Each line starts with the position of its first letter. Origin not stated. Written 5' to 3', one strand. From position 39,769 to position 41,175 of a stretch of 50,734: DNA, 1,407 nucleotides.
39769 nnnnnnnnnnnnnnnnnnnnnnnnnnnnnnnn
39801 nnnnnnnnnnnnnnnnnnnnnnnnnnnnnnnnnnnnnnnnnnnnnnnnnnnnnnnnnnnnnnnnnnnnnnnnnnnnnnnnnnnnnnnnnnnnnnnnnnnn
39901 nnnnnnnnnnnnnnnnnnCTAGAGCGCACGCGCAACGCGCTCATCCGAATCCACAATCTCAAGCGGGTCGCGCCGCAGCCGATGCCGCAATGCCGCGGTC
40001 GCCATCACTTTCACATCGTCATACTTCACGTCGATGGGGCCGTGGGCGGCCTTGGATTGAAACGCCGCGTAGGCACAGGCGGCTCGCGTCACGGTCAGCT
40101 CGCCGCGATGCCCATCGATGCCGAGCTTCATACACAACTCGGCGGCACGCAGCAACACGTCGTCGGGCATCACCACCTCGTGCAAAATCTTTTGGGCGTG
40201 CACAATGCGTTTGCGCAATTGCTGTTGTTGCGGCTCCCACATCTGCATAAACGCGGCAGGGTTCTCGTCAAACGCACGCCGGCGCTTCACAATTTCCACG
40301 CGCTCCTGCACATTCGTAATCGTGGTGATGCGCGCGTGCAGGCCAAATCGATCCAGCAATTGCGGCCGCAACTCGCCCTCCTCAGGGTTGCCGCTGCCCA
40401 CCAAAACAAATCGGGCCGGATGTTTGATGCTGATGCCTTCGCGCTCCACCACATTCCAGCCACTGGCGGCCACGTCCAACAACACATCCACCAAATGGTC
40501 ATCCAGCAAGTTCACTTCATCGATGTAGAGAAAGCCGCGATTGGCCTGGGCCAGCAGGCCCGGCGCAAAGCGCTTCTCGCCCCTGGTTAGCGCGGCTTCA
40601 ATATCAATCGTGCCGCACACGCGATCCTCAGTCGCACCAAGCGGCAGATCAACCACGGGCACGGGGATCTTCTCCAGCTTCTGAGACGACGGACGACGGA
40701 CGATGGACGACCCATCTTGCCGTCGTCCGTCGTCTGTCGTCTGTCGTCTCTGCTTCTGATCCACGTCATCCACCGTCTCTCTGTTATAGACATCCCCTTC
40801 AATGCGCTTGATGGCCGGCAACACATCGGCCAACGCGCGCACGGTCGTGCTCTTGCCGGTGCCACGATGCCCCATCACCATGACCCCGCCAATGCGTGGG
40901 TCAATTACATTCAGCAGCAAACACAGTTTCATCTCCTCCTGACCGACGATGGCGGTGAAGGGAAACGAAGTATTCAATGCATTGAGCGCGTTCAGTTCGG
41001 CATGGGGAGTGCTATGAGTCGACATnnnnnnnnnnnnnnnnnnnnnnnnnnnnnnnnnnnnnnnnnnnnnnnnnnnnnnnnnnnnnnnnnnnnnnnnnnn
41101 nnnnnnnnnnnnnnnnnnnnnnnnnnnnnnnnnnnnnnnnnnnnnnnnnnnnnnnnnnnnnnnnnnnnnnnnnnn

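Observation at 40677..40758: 68-nt palindromic element with 7-bp target-site-like duplication inserted in frame in bchI (MITE-like invasion of an essential ATPase gene)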

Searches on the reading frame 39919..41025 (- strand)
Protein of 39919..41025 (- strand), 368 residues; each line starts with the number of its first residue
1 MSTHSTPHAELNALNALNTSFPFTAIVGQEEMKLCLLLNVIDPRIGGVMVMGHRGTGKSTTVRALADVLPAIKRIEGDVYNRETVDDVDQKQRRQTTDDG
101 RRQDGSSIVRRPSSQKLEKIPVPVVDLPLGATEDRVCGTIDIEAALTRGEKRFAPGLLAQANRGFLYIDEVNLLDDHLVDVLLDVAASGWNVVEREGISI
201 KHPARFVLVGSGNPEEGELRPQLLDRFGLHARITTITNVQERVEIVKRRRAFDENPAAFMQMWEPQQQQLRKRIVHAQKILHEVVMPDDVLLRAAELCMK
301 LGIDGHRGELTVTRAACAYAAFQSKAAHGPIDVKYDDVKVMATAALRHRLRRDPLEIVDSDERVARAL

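Call 10: find_homologous_proteins(query=window:39919-41025:-, max_evalue=1e-30)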
Query window:39919-41025:- (368 aa): 8000 proteins with E <= 1e-30 among 8000 candidates; the best 120 are listed.
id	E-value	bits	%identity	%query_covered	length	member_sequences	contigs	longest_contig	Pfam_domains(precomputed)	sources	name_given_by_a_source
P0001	7.3e-241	816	100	100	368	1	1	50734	PF17863.8,PF07728.21,PF01078.28,PF13191.13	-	-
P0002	1.9e-215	732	92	100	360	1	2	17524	PF17863.8,PF07728.21,PF01078.28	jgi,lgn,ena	-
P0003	4.4e-190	649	82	100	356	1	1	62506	PF17863.8,PF13401.13,PF07728.21,PF01078.28,PF13191.13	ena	-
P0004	1.4e-169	581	79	95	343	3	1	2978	PF17863.8,PF07728.21,PF01078.28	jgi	jgi:magnesium chelatase subunit I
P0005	3.2e-168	577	78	95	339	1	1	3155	PF17863.8,PF07728.21,PF01078.28,PF13191.13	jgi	jgi:magnesium chelatase subunit I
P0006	1.4e-166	572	78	95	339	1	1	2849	PF17863.8,PF07728.21,PF01078.28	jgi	jgi:magnesium chelatase subunit I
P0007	1.3e-164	565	76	95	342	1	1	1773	PF17863.8,PF07728.21,PF01078.28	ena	-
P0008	1.9e-161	555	76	95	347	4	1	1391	PF17863.8,PF07728.21,PF01078.28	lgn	-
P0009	4.0e-158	544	73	96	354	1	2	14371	PF17863.8,PF07728.21,PF01078.28,PF13191.13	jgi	jgi:magnesium chelatase subunit I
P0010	1.9e-156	538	73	96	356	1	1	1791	PF17863.8,PF07728.21,PF01078.28,PF13191.13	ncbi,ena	-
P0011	3.8e-156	537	72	95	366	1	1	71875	PF17863.8,PF07728.21,PF01078.28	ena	-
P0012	3.6e-155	534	74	95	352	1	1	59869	PF17863.8,PF07728.21,PF01078.28,PF13191.13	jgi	jgi:magnesium chelatase subunit I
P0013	4.6e-155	534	68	100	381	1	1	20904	PF17863.8,PF07728.21,PF01078.28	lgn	-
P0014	6.6e-155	533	72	95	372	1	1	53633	PF17863.8,PF07728.21,PF01078.28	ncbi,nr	ncbi:MAG: magnesium chelatase ATPase subunit I [Anaerolineae bacterium]|nr:magnesium chelatase ATPas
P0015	9.5e-155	533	72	95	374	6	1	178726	PF17863.8,PF07728.21,PF01078.28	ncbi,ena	-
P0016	1.0e-154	533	72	95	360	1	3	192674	PF17863.8,PF07728.21,PF01078.28,PF13191.13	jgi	jgi:magnesium chelatase subunit I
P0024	2.8e-153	528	72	95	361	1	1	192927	PF17863.8,PF07728.21,PF01078.28,PF13191.13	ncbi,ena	-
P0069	2.8e-146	505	72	95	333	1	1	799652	PF17863.8,PF07728.21,PF01078.28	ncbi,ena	-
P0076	1.3e-145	503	79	80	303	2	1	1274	PF07728.21,PF01078.28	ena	-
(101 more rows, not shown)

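Call 11: find_related_loci(query=window:39919-41025:-, collection=genome_contigs, flank=6000)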
Query window:39919-41025:- (368 aa) in genome_contigs; peptide patterns used: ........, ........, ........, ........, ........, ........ (x = any residue, [..] = any of these).
600 stretches matched a pattern (row limit reached: there are more); 587 encode a relative of the query (tblastn E <= 1e-3); the best 80 are kept; 80 distinct loci.
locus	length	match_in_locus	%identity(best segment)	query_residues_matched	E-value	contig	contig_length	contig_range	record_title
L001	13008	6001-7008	70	8-368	8e-162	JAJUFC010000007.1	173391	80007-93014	MAG: Candidatus Thermochlorobacteriaceae bacterium isolate bin1 k141_439977_length_173391_cov_81.0005, whole genome shot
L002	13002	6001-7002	68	20-368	3e-150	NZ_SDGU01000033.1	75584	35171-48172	Chlorobaculum sp. 24CR NODE_34_length_75488_cov_24.583364, whole genome shotgun sequence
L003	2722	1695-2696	68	20-368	6e-158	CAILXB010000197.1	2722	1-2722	MAG: uncultured Chlorobiaceae bacterium isolate LJ_bin-2526 genome assembly, contig: bin-2526:197/329, whole genome shot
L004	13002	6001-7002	66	20-368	1e-148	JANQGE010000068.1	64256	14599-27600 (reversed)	MAG: Chlorobium sp. isolate PL23b_bin.32 k99_2035523, whole genome shotgun sequence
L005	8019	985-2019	70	12-368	2e-148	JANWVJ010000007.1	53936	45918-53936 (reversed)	MAG: Thermoflexales bacterium isolate SKYG113 NODE_7_length_53936_cov_3.728625, whole genome shotgun sequence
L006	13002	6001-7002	67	20-368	2e-148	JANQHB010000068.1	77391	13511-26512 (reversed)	MAG: Chlorobium sp. isolate PL23b_bin.75 k99_1633840, whole genome shotgun sequence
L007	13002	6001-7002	67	20-368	1e-148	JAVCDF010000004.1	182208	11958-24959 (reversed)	MAG: Candidatus Chlorobium antarcticum isolate MAG_3300023061_2 Ga0222700_1000005, whole genome shotgun sequence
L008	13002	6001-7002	67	20-368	2e-147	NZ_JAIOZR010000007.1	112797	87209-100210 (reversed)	MAG: Chlorobium sp. isolate Tobar13m-G12 Tobar13m-C231, whole genome shotgun sequence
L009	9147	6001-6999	68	21-368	4e-147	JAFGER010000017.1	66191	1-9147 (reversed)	MAG: Chlorobiaceae bacterium isolate Zod_Metabat.1248 k87_1694791, whole genome shotgun sequence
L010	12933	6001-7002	67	20-368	1e-146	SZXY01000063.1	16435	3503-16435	MAG: Chlorobium sp. isolate L227-2013-55 CA-L227-2013_56629, whole genome shotgun sequence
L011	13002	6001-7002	66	20-368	2e-144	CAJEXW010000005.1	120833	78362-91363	MAG: uncultured Chlorobiaceae bacterium isolate RF-1857-SP43-464-G6_S20 genome assembly, contig: NODE_5_length_120833_co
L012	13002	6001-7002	66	20-368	1e-143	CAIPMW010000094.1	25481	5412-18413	MAG: uncultured Chlorobiaceae bacterium isolate Umea1_bin-1492 genome assembly, contig: bin-1492:094/117, whole genome s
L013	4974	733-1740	64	21-368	2e-139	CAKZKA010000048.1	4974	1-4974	MAG TPA_asm: uncultured Chloroflexi bacterium isolate SRR5214706_bin.4_CONCOCT_v1.1_MAG genome assembly, contig: ERZ1744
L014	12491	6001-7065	61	4-368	1e-136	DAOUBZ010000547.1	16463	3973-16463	MAG TPA_asm: Chloroflexaceae bacterium isolate H71_758 k91_201922, whole genome shotgun sequence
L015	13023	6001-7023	64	21-368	2e-134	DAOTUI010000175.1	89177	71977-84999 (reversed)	MAG TPA_asm: Chloroflexaceae bacterium isolate F17_50 k129_2175731, whole genome shotgun sequence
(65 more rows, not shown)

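Call 13: find_encoding_contigs(protein=P0002, flank=8000, max_places=3)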
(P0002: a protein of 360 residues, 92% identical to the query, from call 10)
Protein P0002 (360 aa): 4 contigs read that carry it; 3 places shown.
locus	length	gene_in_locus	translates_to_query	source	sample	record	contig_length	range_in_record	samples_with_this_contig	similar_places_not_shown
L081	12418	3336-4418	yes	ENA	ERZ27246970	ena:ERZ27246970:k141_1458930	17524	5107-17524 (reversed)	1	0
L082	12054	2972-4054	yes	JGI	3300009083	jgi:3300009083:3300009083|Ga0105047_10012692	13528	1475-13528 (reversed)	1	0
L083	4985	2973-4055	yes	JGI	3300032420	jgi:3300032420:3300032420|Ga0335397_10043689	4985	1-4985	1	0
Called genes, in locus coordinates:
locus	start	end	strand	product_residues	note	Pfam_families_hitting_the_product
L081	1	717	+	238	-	?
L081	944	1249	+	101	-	-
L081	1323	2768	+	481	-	PF07690:MFS_1, PF03209:PUCC, PF07690:MFS_1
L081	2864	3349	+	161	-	PF07284:BCHF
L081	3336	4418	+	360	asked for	PF07728:AAA_5 (faint), PF01078:Mg_chelatase (weak), PF17863:AAA_lid_2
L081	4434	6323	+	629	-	PF01078:Mg_chelatase (faint), PF07728:AAA_5, PF17863:AAA_lid_2, PF26791:AAPxQ (faint), PF00092:VWA, PF13519:VWA_2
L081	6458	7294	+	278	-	PF11965:DUF3479, PF02514:CobN-Mg_chel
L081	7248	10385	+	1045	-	PF02514:CobN-Mg_chel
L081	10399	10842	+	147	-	PF19545:DUF6069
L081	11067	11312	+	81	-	-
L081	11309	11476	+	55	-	-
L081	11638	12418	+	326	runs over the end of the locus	PF08240:ADH_N, PF16912:Glu_dehyd_C, PF00107:ADH_zinc_N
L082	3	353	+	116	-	?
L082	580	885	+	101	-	-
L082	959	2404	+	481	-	PF07690:MFS_1, PF03209:PUCC, PF07690:MFS_1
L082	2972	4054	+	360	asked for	PF07728:AAA_5 (faint), PF01078:Mg_chelatase (weak), PF17863:AAA_lid_2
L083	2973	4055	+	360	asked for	PF07728:AAA_5 (faint), PF01078:Mg_chelatase (weak), PF17863:AAA_lid_2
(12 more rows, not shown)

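Call 14: find_encoding_contigs(protein=P0003, flank=8000, max_places=3)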
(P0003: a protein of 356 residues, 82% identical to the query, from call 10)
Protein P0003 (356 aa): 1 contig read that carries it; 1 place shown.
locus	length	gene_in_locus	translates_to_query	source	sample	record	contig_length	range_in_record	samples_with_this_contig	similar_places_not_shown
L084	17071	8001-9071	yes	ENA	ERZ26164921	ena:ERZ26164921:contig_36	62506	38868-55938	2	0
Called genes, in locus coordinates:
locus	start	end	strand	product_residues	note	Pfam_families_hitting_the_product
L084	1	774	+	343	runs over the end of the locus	PF01497:Peripla_BP_2 (weak)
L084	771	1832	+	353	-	PF01032:FecCD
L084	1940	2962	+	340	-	PF01032:FecCD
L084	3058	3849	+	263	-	PF00005:ABC_tran, PF02463:SMC_N (faint), PF09818:ABC_ATPase (faint), PF13191:AAA_16 (faint), PF13304:AAA_21 (weak)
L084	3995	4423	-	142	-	-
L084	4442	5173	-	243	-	PF12801:Fer4_5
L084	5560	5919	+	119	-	-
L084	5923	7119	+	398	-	PF13347:MFS_2, PF03209:PUCC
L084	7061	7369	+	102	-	PF03209:PUCC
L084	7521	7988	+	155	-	PF07284:BCHF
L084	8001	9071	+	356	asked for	PF13191:AAA_16 (weak), PF07728:AAA_5 (faint), PF13401:AAA_22 (faint), PF01078:Mg_chelatase (weak), PF17863:AAA_lid_2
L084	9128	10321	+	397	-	PF07728:AAA_5, PF01078:Mg_chelatase (weak), PF17863:AAA_lid_2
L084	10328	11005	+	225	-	PF00092:VWA, PF13519:VWA_2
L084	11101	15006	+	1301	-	PF11965:DUF3479, PF02514:CobN-Mg_chel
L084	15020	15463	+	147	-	PF19545:DUF6069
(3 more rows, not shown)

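Call 32: find_encoding_contigs(protein=P0069, flank=10000, max_places=2)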
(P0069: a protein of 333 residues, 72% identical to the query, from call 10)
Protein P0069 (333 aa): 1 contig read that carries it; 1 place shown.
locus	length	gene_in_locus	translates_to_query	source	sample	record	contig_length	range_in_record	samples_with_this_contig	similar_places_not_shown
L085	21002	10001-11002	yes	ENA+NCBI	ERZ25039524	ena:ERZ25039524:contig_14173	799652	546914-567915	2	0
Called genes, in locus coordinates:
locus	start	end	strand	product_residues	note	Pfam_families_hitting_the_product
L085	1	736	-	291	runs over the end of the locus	PF13424:TPR_12 (weak)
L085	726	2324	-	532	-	PF13560:HTH_31, PF13401:AAA_22, PF25872:HTH_77 (weak)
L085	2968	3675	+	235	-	-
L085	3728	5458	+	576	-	PF09084:NMT1 (weak)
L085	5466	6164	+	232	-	PF00106:adh_short, PF08659:KR, PF13561:adh_short_C2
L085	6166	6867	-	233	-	PF03328:HpcH_HpaI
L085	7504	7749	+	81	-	-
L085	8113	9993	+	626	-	PF03209:PUCC, PF07690:MFS_1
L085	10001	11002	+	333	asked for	PF07728:AAA_5 (faint), PF01078:Mg_chelatase, PF17863:AAA_lid_2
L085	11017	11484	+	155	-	PF12867:DinB_2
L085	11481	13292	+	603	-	PF07728:AAA_5 (weak), PF01078:Mg_chelatase (weak), PF17863:AAA_lid_2, PF26791:AAPxQ (faint), PF00092:VWA, PF13519:VWA_2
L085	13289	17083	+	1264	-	PF11965:DUF3479, PF02514:CobN-Mg_chel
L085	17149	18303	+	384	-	-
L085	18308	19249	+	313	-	PF08240:ADH_N (weak), PF01262:AlaDh_PNT_C (weak), PF00107:ADH_zinc_N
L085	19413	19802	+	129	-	PF02627:CMD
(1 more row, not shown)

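Call 33: find_encoding_contigs(protein=P0008, flank=3000, max_places=2)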
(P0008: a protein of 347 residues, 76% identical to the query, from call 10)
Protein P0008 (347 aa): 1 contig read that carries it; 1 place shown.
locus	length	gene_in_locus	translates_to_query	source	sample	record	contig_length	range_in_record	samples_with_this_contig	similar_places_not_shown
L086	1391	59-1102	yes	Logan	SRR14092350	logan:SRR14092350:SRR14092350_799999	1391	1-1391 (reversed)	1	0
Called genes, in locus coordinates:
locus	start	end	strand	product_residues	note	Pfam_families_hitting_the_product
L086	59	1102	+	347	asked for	PF07728:AAA_5 (faint), PF01078:Mg_chelatase, PF17863:AAA_lid_2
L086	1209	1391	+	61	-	?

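Call 34: find_encoding_contigs(protein=P0007, flank=3000, max_places=2)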
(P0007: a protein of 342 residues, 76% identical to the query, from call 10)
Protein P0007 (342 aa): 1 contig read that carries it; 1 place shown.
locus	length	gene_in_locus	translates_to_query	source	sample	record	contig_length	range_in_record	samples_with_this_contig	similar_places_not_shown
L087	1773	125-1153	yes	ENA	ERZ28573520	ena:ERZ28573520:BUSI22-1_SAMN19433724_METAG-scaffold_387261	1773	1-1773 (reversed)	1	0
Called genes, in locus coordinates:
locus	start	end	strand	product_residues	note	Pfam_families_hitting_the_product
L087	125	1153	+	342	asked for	PF07728:AAA_5 (faint), PF01078:Mg_chelatase (weak), PF17863:AAA_lid_2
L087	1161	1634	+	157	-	PF12867:DinB_2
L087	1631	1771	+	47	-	?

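Call 36: list_cluster_members(proteins=[P0002, P0003, P0069, P0011, P0015, P0024, P0010])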
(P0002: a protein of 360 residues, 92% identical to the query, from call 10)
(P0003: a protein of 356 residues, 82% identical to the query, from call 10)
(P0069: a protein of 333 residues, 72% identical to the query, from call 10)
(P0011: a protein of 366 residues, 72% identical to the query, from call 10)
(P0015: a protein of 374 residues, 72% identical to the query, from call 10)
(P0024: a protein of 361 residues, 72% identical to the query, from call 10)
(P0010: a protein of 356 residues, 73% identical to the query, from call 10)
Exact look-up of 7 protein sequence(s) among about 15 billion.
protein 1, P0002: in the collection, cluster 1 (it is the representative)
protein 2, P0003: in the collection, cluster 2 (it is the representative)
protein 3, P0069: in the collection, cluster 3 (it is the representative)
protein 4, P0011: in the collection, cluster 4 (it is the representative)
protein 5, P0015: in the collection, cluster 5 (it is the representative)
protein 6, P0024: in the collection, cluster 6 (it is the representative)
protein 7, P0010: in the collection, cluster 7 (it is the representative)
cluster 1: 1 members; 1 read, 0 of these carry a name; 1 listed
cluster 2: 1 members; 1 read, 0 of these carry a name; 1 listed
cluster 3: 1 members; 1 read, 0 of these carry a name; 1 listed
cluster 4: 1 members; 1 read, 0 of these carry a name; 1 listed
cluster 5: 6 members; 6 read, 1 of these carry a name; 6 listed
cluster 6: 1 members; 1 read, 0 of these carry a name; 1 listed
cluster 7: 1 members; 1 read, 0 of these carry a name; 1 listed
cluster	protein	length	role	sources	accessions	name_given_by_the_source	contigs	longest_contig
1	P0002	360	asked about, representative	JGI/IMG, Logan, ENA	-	-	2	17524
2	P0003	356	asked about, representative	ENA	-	-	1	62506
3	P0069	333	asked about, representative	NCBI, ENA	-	-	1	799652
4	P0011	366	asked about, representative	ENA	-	-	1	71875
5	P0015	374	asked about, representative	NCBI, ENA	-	-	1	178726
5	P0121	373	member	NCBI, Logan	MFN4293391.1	MAG: magnesium chelatase ATPase subunit I [Thermoflexales bacterium]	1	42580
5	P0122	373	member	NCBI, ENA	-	-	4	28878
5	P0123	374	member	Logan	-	-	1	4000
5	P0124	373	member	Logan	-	-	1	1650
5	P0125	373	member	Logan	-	-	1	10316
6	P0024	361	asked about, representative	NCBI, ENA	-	-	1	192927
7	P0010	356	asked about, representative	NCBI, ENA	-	-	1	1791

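Call 62: search_solved_structures(query=window:39919-41025:-, show_alignments=2)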
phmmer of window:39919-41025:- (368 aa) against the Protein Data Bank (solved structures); distinct sequences matched with E-value up to 0.001: 3.
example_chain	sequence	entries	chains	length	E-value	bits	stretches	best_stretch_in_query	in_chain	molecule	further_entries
8osf_A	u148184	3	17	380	8.1e-126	422.7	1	4-366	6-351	Magnesium-chelatase subunit ChlI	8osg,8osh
6l8d_A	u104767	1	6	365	3e-120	404.4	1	19-366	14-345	Magnesium-chelatase subunit ChlI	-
1g8p_A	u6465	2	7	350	9.7e-108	363.3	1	19-367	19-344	MAGNESIUM-CHELATASE 38 KDA SUBUNIT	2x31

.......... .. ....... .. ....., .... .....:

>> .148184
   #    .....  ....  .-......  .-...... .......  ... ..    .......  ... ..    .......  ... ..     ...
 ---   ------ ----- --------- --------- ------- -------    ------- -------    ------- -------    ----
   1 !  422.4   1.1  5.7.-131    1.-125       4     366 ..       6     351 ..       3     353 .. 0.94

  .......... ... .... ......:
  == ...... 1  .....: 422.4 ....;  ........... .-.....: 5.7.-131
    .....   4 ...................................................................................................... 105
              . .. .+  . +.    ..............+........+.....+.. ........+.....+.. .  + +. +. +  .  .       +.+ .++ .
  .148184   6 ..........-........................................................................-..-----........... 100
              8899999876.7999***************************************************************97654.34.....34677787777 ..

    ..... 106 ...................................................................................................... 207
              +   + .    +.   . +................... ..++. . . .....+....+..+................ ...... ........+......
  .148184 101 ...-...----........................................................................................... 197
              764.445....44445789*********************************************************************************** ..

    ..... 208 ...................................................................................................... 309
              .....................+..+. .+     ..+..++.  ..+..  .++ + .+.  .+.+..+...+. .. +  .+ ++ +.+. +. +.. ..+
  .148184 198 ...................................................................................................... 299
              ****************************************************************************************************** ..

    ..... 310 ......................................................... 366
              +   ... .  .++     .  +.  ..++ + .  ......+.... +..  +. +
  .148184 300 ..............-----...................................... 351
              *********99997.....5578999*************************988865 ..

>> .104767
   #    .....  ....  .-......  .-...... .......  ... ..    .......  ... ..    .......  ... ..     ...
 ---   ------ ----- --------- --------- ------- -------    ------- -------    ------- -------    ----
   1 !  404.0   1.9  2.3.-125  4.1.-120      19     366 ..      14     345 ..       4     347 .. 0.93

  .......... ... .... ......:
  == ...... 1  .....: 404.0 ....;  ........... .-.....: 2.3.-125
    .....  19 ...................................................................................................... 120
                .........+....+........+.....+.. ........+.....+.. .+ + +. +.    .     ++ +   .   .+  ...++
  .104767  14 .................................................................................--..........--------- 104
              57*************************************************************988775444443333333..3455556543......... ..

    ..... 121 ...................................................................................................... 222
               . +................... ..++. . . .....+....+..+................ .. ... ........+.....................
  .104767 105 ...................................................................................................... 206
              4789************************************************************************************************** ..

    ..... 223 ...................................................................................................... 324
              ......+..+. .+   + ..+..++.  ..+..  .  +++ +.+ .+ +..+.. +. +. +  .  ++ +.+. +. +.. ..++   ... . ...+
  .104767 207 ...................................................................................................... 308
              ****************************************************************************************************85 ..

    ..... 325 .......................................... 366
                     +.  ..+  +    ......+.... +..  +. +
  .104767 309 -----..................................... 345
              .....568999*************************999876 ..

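Call 77: predict_structure(alignment_id=A1)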
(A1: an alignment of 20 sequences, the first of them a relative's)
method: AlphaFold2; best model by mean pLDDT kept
length: 368 residues; sequences in the alignment: 20
mean_pLDDT: 47.5   pTM: 0.38
mean pLDDT of the five models: 47.5, 47.2, 46.1, 45.5, 41.3
residues with pLDDT >= 90: 18; 70-90: 71; 50-70: 27; < 50: 252
segments of 3 or more residues with pLDDT < 50: 1-90, 97-147, 149-253, 352-357
pLDDT, mean of each block of 10 residues (from residue 1): 29 31 29 29 31 36 39 35 42 49 34 30 22 29 42 37 35 39 38 28 31 31 29 32 43 60 72 77 91 91 78 81 76 89 70 49 80
secondary structure, 60 per line:
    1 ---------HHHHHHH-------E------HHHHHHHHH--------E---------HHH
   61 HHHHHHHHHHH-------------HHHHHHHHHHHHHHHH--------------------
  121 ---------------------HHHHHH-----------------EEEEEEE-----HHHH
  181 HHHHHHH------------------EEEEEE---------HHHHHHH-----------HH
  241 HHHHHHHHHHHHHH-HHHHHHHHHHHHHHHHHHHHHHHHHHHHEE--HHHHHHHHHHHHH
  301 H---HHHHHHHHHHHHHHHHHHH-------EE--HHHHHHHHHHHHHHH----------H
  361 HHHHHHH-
elements in order: H10-16 H31-39 H58-71 H85-100 H142-147 E165-171 H177-187 E206-211 H221-227 H239-254 H256-283 H288-301 H305-323 H335-349 H360-367

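Call 84: find_encoding_contigs(protein=P0076, flank=2000, max_places=2)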
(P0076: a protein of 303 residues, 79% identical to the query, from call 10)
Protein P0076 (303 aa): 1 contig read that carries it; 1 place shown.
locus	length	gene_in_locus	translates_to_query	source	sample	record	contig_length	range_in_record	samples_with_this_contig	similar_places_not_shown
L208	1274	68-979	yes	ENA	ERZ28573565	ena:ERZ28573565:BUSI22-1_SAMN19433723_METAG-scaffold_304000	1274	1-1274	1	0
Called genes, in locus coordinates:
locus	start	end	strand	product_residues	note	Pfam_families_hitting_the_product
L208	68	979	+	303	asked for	PF07728:AAA_5 (faint), PF01078:Mg_chelatase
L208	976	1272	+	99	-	?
